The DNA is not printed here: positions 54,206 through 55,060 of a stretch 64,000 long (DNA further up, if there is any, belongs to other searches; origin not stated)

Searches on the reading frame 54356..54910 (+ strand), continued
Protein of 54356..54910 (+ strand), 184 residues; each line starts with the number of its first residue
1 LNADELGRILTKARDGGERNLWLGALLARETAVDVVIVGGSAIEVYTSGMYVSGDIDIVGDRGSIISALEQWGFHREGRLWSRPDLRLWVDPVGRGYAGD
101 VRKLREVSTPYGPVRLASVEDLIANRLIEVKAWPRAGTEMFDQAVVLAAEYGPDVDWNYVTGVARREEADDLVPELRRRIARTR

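Call 43: find_homologous_proteins(query=A1, max_evalue=0.001)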
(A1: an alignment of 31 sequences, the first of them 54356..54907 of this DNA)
Query A1 (31 sequences) (184 aa, profile of the alignment): 644 proteins with E <= 0.001 among 8000 candidates; the best 120 are listed.
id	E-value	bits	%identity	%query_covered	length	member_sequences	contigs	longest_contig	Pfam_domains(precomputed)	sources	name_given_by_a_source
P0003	3.6e-83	296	82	100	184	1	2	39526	-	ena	-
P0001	1.1e-82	294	100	100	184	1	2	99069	-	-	-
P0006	1.5e-82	294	82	100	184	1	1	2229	-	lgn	-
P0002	2.3e-82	293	84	100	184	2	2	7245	-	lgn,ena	-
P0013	1.2e-81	291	77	96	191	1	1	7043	-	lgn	-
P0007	1.3e-81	291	80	100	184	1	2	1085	-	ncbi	ncbi:MAG: hypothetical protein ACREDE_11205 [Thermoplasmata archaeon]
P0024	4.3e-81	289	70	100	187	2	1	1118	-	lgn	-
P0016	6.2e-81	289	73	99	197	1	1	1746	-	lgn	-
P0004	7.7e-81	288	83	100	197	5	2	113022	-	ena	-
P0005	1.1e-80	288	79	100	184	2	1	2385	-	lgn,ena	-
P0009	1.2e-80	288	77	99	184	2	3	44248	-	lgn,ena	-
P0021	1.2e-80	288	71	99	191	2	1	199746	-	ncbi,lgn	-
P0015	1.0e-79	285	73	98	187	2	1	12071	-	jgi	jgi:hypothetical protein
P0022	1.2e-79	284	71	100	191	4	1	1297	-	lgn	-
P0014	1.9e-79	284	74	100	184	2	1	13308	-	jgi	jgi:hypothetical protein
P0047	2.7e-74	267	61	100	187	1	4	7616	PF19502.6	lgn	-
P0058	2.9e-73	264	48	97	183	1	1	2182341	-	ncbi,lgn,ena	-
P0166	4.6e-71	256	46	98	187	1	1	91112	-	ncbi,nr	ncbi:MAG: hypothetical protein L3K16_05345 [Thermoplasmata archaeon]|nr:hypothetical protein [Thermo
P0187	6.7e-63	230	48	98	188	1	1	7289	PF19502.6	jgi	jgi:hypothetical protein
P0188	6.9e-63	230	39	98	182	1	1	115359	-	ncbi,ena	-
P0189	1.0e-62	229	48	95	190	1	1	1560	PF19502.6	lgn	-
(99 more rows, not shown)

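Call 46: find_encoding_contigs(protein=P0188, flank=10000, max_places=1)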
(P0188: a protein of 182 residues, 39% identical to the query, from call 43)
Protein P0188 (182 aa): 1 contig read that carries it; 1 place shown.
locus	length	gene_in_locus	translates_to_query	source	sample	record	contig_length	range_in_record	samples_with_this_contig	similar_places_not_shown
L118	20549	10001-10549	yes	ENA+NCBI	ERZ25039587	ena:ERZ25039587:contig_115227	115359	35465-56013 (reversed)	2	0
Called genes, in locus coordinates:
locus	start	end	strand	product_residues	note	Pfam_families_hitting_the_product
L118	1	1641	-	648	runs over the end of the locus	PF00211:Guanylate_cyc, PF21033:RMD1-3 (faint), PF13414:TPR_11 (faint), PF13431:TPR_17 (faint), PF14559:TPR_19 (faint)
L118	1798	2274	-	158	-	-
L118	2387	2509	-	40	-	-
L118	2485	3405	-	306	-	PF00561:Abhydrolase_1, PF12146:Hydrolase_4, PF02129:Peptidase_S15, PF12697:Abhydrolase_6, PF00756:Esterase (weak)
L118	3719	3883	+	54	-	-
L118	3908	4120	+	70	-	PF04014:MazE_antitoxin (weak)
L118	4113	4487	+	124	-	PF01850:PIN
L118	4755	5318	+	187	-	-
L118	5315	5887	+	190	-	-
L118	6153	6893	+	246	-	PF00561:Abhydrolase_1, PF12146:Hydrolase_4, PF12697:Abhydrolase_6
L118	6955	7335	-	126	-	PF00903:Glyoxalase, PF13669:Glyoxalase_4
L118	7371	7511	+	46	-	-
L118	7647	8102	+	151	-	-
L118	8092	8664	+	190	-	-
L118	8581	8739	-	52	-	-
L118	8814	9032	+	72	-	-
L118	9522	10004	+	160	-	-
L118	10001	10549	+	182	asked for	-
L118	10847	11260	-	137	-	PF01850:PIN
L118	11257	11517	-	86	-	-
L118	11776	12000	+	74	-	-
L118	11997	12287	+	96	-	PF05016:ParE_toxin (weak)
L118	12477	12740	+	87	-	-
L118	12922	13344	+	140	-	-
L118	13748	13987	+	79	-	PF02697:VAPB_antitox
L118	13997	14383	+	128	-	PF01850:PIN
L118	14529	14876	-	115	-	-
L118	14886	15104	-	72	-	-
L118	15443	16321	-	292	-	-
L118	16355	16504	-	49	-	-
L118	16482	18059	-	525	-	PF02463:SMC_N, PF11398:DUF2813 (faint), PF13175:AAA_15, PF13476:AAA_23, PF13304:AAA_21, PF13175:AAA_15, PF20469:OLD-like_TOPRIM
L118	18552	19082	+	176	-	-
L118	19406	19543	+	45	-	-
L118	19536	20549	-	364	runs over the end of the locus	-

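Call 47: find_encoding_contigs(protein=P0166, flank=10000, max_places=1)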
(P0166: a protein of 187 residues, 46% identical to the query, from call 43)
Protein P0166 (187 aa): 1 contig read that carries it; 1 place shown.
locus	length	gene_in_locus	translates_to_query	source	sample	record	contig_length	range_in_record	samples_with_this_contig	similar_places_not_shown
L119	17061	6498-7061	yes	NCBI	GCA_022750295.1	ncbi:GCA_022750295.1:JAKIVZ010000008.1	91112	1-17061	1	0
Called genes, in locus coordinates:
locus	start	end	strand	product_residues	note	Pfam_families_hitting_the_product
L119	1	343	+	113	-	PF00467:KOW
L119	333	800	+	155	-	PF03946:Ribosomal_L11_N, PF00298:Ribosomal_L11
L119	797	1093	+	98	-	-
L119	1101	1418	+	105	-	-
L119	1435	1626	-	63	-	PF22586:ANCHR-like_BBOX (faint)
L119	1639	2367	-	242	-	PF00702:Hydrolase (faint), PF05116:S6PP (faint), PF08282:Hydrolase_3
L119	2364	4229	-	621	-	PF02934:GatB_N, PF02637:GatB_Yqey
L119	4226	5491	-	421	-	PF18195:GatD_N, PF00710:Asparaginase, PF17763:Asparaginase_C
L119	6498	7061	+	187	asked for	-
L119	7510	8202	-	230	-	-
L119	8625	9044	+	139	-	-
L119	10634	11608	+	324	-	-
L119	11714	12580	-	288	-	PF04967:HTH_10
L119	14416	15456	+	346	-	PF08240:ADH_N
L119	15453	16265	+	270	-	PF01738:DLH, PF00326:Peptidase_S9 (faint), PF08840:BAAT_C (faint)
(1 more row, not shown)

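Call 51: search_protein_representatives(alignment_id=A1)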
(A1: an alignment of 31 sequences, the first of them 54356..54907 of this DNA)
Query: 31 sequences, 186 profile positions. Proteins with E-value up to 0.001 (for the whole library): 1269; up to 1e-10: 518; up to 1e-30: 54. The best 150 are listed.
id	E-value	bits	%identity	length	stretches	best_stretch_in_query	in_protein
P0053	5.7e-71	254.5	-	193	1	1-181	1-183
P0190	5.5e-63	228.4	-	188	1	2-183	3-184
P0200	6.2e-61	221.7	-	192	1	1-180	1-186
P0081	2.2e-59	216.7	-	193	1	2-180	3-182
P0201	3.3e-59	216.1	-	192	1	3-182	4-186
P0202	2.8e-57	209.8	-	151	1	34-179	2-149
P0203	6.2e-57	208.7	-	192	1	3-180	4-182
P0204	2.1e-55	203.7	-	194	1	2-182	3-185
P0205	3.0e-55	203.2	-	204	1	4-182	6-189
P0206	1.4e-54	201.1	-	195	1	2-180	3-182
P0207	2.5e-53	197.0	-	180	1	3-177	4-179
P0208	3.3e-52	193.3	-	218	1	3-177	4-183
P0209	5.6e-52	192.5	-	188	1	1-180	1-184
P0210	7.5e-52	192.1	-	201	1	2-182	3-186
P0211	1.2e-51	191.4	-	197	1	1-180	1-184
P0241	4.2e-33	131.0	-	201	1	8-184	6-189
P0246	9.9e-32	126.5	-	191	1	10-180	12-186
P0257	8.8e-29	116.9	-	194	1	5-181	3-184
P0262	6.0e-28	114.2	-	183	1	10-176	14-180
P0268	3.2e-27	111.8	-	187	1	10-179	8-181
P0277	1.9e-26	109.3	-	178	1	14-175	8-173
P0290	3.0e-25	105.4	-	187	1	8-182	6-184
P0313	1.4e-22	96.7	-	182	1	13-178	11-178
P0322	8.4e-22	94.2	-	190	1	5-178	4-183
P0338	8.3e-21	90.9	-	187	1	4-180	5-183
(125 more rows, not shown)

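Call 52: search_protein_families(library=pfam, proteins=[P0241, P0246, P0257, P0262, P0268, P0277, P0290, P0313, P0322, P0338], max_evalue=0.01)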
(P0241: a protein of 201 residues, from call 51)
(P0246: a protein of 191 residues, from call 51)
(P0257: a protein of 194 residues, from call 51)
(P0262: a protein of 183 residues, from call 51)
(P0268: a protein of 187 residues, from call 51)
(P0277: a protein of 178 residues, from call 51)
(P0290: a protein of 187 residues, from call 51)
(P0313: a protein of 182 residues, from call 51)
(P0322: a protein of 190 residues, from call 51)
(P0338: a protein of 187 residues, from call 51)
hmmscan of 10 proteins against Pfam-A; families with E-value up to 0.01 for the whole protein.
P0241 (201 aa): 1 family
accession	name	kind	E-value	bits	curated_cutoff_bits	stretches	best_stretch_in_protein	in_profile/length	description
PF19502.5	DUF6036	-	0.0012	19.1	23.6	1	37-173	22-141/164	Nucleotidyltransferase of unknown function (DUF6036)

P0246 (191 aa): 2 families
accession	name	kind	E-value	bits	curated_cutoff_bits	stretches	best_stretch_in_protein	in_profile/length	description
PF19502.5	DUF6036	-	0.00013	22.2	23.6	1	39-177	21-144/164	Nucleotidyltransferase of unknown function (DUF6036)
PF09970.15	DUF2204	-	0.00083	19.5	20.3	0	34-71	13-50/181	Nucleotidyl transferase of unknown function (DUF2204)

P0257 (194 aa): 1 family
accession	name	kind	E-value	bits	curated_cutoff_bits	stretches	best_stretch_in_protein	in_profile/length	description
PF19502.5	DUF6036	-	1.3e-06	28.7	23.6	1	29-184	13-157/164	Nucleotidyltransferase of unknown function (DUF6036)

P0262 (183 aa): 0 families

P0268 (187 aa): 0 families

P0277 (178 aa): 1 family
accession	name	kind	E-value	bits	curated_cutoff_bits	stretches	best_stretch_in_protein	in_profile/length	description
PF19502.5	DUF6036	-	0.003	17.8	23.6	1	34-164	23-138/164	Nucleotidyltransferase of unknown function (DUF6036)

P0290 (187 aa): 1 family
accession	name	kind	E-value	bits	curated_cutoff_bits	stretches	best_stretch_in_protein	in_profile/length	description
PF19502.5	DUF6036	-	5.7e-06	26.7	23.6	1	28-170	13-141/164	Nucleotidyltransferase of unknown function (DUF6036)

P0313 (182 aa): 1 family
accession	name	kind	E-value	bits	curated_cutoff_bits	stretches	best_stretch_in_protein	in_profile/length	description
PF19502.5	DUF6036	-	0.00069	19.9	23.6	1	35-165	20-136/164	Nucleotidyltransferase of unknown function (DUF6036)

P0322 (190 aa): 2 families
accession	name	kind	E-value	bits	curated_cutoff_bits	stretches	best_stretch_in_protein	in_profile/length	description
PF09970.15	DUF2204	-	2.9e-08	34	20.3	1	24-65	6-47/181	Nucleotidyl transferase of unknown function (DUF2204)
PF19502.5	DUF6036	-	7.1e-06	26.4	23.6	1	35-162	20-133/164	Nucleotidyltransferase of unknown function (DUF6036)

P0338 (187 aa): 2 families
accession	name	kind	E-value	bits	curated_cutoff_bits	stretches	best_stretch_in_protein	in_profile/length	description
PF19502.5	DUF6036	-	0.00015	22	23.6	1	38-168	21-143/164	Nucleotidyltransferase of unknown function (DUF6036)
PF09970.15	DUF2204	-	0.0042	17.2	20.3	0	97-166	99-165/181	Nucleotidyl transferase of unknown function (DUF2204)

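Call 71: find_related_loci(query=A5, collection=genome_contigs, flank=2500)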
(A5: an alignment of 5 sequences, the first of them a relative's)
Query A5 (189 aa) in genome_contigs; peptide patterns used: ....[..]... (x = any residue, [..] = any of these).
65 stretches matched a pattern; 51 encode a relative of the query (tblastn E <= 1e-3); 51 distinct loci.
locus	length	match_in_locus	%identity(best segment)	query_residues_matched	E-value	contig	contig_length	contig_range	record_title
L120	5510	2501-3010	51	5-175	2e-47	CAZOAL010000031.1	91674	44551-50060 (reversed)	MAG TPA_asm: uncultured bacterium isolate SRP119689_co1_304 genome assembly, contig: NODE_223_length_91674_cov_29.112127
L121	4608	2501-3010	46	1-172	1e-46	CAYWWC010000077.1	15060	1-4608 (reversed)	MAG TPA_asm: uncultured Anaerolineae bacterium isolate SRP077602_co7_465 genome assembly, contig: NODE_19044_length_1506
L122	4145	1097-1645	41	3-187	5e-44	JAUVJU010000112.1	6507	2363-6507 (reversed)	MAG: candidate division WOR-3 bacterium isolate CSMAG_462 CSMAG_462_k127_3573509_length_6507_cov_16.0022, whole genome s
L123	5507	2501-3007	46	5-175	2e-43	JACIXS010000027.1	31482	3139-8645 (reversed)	MAG: bacterium isolate MAG-58 Unclassified_M_bin7_Scaffold_27, whole genome shotgun sequence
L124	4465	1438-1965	43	2-178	7e-43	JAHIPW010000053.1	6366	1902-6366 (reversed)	MAG: bacterium isolate KR13_S3.mb.88 KR13_S3.mb.88_k141_197807, whole genome shotgun sequence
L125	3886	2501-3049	44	1-184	6e-43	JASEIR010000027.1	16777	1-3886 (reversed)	MAG: Actinomycetota bacterium isolate Yes71-11 NODE_27_length_16777_cov_3.883088, whole genome shotgun sequence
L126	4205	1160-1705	40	3-186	2e-41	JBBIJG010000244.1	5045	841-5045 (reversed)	MAG: Caldilineae bacterium isolate BR1F70218_bin_157 NODE_4549_length_5045_cov_3.169739, whole genome shotgun sequence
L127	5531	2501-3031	42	5-183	5e-41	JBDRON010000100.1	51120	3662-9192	MAG: Elusimicrobiota bacterium isolate MEGAHIT-group-1.958 k141_732112, whole genome shotgun sequence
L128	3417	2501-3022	41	5-180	6e-41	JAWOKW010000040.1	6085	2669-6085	MAG: Candidatus Methanoperedens sp. isolate bin_184_1 c_000003698109, whole genome shotgun sequence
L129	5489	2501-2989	45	17-181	2e-40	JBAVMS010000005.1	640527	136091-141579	MAG: Candidatus Methanoperedens sp. isolate MFD03797_ilm_asm_bin16 k127_171904, whole genome shotgun sequence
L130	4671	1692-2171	46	5-165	8e-40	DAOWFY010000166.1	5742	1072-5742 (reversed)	MAG TPA_asm: bacterium isolate CSMAG_1977 CSMAG_1977_k141_1295031_length_5742_cov_19.9661, whole genome shotgun sequence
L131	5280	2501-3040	44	1-181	9e-40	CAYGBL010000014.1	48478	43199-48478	MAG TPA_asm: uncultured Actinomycetota bacterium isolate ERP108616_co2_267 genome assembly, contig: NODE_767_length_4847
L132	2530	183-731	40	1-185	2e-39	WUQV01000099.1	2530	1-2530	MAG: Candidatus Bathyarchaeota archaeon isolate ILS 300 k141_17453, whole genome shotgun sequence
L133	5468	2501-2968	43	15-172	2e-39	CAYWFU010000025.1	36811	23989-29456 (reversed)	MAG TPA_asm: uncultured bacterium isolate binchicken_co232_183 genome assembly, contig: NODE_1854_length_36811_cov_8.440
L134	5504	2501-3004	42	17-186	5e-39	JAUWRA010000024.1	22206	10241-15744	MAG: Methanosarcinales archaeon isolate CSMAG_2516 CSMAG_2516_k141_467332_length_22206_cov_117.7438, whole genome shotgu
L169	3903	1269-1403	56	123-167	8e-9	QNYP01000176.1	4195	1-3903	MAG: Hydrogenothermus sp. isolate MAG 1 Ga0236248_1146, whole genome shotgun sequence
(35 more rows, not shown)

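Call 83: find_related_loci(query=A1, collection=viral_contigs, flank=5000)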
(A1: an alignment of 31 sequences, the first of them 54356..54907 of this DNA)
Query A1 (184 aa) in viral_contigs; peptide patterns used: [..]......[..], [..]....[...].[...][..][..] (x = any residue, [..] = any of these).
30 stretches matched a pattern, but none encodes a relative of the query by tblastn (E <= 1e-3).

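Call 84: search_dna_similar(query=window:54356-54907:+, collection=plasmids, mode=protein, max_evalue=0.001, max_rows=15)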
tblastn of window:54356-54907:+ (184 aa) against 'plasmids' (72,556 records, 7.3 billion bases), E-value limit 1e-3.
Records with a match: 5; places in all: 5; records where one place covers at least 80% of the query: 3.
Best place of each record, by identity: <60% 5.
By first word of the organism name: Nitratidesulfovibrio 2; Croceicoccus 1; Bdellovibrio 1; Sulfurimonas 1.
By predicted mobility (MOB-suite, as given by PLSDB): non-mobilizable 5.
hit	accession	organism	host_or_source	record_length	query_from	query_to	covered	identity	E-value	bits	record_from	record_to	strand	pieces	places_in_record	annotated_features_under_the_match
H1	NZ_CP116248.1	Nitratidesulfovibrio vulgaris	swine finishing facility waste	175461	10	171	88%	31.8%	7e-10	64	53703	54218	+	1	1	hypothetical protein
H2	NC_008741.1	Nitratidesulfovibrio vulgaris DP4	-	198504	10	171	88%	31.8%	7e-10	64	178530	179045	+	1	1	hypothetical protein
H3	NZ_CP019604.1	Croceicoccus marinus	-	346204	36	171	74%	33.8%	2e-8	60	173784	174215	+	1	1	hypothetical protein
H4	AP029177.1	Bdellovibrio sp. HAGR004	Microbe,sewage sludge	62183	10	156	80%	30.6%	5e-6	53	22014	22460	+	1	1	hypothetical protein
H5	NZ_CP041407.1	Sulfurimonas paralvinellae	polychaetes,hydrothermal vent ...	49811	6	160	84%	24.7%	3e-7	57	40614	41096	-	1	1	hypothetical protein | winged helix-turn-helix domain-containing protein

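Call 85: search_dna_similar(query=window:54356-54907:+, collection=phages, mode=protein, max_evalue=0.001, max_rows=15)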
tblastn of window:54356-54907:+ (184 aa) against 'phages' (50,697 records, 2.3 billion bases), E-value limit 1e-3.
No match.

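Call 86: get_annotated_region(hit=H5, flank=3000)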
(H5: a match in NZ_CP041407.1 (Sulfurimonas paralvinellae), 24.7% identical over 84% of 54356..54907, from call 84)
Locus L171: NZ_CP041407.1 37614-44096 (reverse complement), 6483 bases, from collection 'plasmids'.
description: Sulfurimonas paralvinellae strain GO25 plasmid unnamed, complete sequence
organism: Sulfurimonas paralvinellae (NCBI taxid 317658)
taxonomy: Bacteria; Campylobacterota; Epsilonproteobacteria; Campylobacterales; Sulfurimonadaceae; Sulfurimonas; Sulfurimonas paralvinellae
host: -; source: polychaetes,hydrothermal vent polychaetes; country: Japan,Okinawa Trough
typing (MOB-suite, as given by PLSDB): non-mobilizable
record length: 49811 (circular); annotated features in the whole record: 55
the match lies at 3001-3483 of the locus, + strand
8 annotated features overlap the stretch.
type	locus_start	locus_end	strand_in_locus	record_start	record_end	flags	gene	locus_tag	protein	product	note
CDS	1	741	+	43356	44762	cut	-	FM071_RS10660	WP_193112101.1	DUF2130 domain-containing protein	-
CDS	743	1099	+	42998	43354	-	-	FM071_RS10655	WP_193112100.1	gamma-glutamylcyclotransferase family protein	-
CDS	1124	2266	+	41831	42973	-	-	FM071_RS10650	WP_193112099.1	reverse transcriptase-like protein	-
CDS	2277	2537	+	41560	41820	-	-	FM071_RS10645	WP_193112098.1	hypothetical protein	-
CDS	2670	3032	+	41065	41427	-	-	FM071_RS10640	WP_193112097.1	winged helix-turn-helix domain-containing protein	-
CDS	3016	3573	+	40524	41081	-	-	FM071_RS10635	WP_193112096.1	hypothetical protein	-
CDS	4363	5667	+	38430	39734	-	-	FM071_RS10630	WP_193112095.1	hypothetical protein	-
CDS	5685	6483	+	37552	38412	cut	-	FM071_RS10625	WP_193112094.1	hypothetical protein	-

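Call 87: get_annotated_region(hit=H2, flank=3000)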
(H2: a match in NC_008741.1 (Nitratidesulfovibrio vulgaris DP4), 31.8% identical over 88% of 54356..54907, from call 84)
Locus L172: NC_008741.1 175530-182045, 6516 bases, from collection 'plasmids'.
description: Nitratidesulfovibrio vulgaris DP4 plasmid pDVUL01, complete sequence
organism: Nitratidesulfovibrio vulgaris DP4 (NCBI taxid 391774)
taxonomy: Bacteria; Thermodesulfobacteriota; Desulfovibrionia; Desulfovibrionales; Desulfovibrionaceae; Nitratidesulfovibrio; Nitratidesulfovibrio vulgaris; Nitratidesulfovibrio vulgaris DP4
host: -; source: -; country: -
typing (MOB-suite, as given by PLSDB): non-mobilizable
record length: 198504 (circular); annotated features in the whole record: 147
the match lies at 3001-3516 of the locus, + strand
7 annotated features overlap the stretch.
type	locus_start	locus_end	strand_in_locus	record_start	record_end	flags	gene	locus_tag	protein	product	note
CDS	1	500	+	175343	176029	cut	-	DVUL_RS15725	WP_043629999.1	ABC transporter ATP-binding protein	-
CDS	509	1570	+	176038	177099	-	-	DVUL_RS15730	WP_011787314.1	efflux RND transporter periplasmic adaptor subunit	-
CDS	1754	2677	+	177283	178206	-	-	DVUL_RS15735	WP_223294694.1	CAAX prenyl protease-related protein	-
CDS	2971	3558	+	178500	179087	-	-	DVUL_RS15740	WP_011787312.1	hypothetical protein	-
CDS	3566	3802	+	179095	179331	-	-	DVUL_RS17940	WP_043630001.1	hypothetical protein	-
CDS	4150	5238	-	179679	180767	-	-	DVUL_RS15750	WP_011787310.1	homocitrate synthase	-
CDS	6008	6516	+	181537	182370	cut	nifH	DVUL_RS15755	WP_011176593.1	nitrogenase iron protein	GO:0009399 - nitrogen fixation [Evidence IEA]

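Call 93: search_protein_families(library=padloc, alignment_id=A1, max_evalue=0.01)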
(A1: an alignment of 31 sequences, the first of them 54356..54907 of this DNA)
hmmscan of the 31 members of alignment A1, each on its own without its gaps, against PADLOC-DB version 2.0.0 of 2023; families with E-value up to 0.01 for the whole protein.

A. member 1, window:54356-54907:+ (184 aa): 0 families

B. families by the number of members that match (of 31 scanned): 1 family
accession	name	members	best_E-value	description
PDLC02291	AbiEii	3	0.003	AbiEii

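Call 94: search_protein_families(library=padloc, alignment_id=A3, max_evalue=0.01)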
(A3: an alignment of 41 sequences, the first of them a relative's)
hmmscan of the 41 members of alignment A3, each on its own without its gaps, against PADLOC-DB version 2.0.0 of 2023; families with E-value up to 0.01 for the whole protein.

A. member 1, P0257 (194 aa): 1 family
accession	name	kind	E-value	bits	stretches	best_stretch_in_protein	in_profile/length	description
PDLC01010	Csm2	-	0.0068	15.5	0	149-189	9-49/96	CRISPR type III-A/MTUBE-associated protein Csm2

B. families by the number of members that match (of 41 scanned): 5 families
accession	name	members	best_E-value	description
PDLC02291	AbiEii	10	1.4e-05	AbiEii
PDLC02314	AbiEii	1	0.00079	AbiEii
PDLC02323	AbiEii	1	0.0012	AbiEii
PDLC01010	Csm2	1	0.0068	CRISPR type III-A/MTUBE-associated protein Csm2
PDLC02235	AbiEi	1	0.008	AbiEi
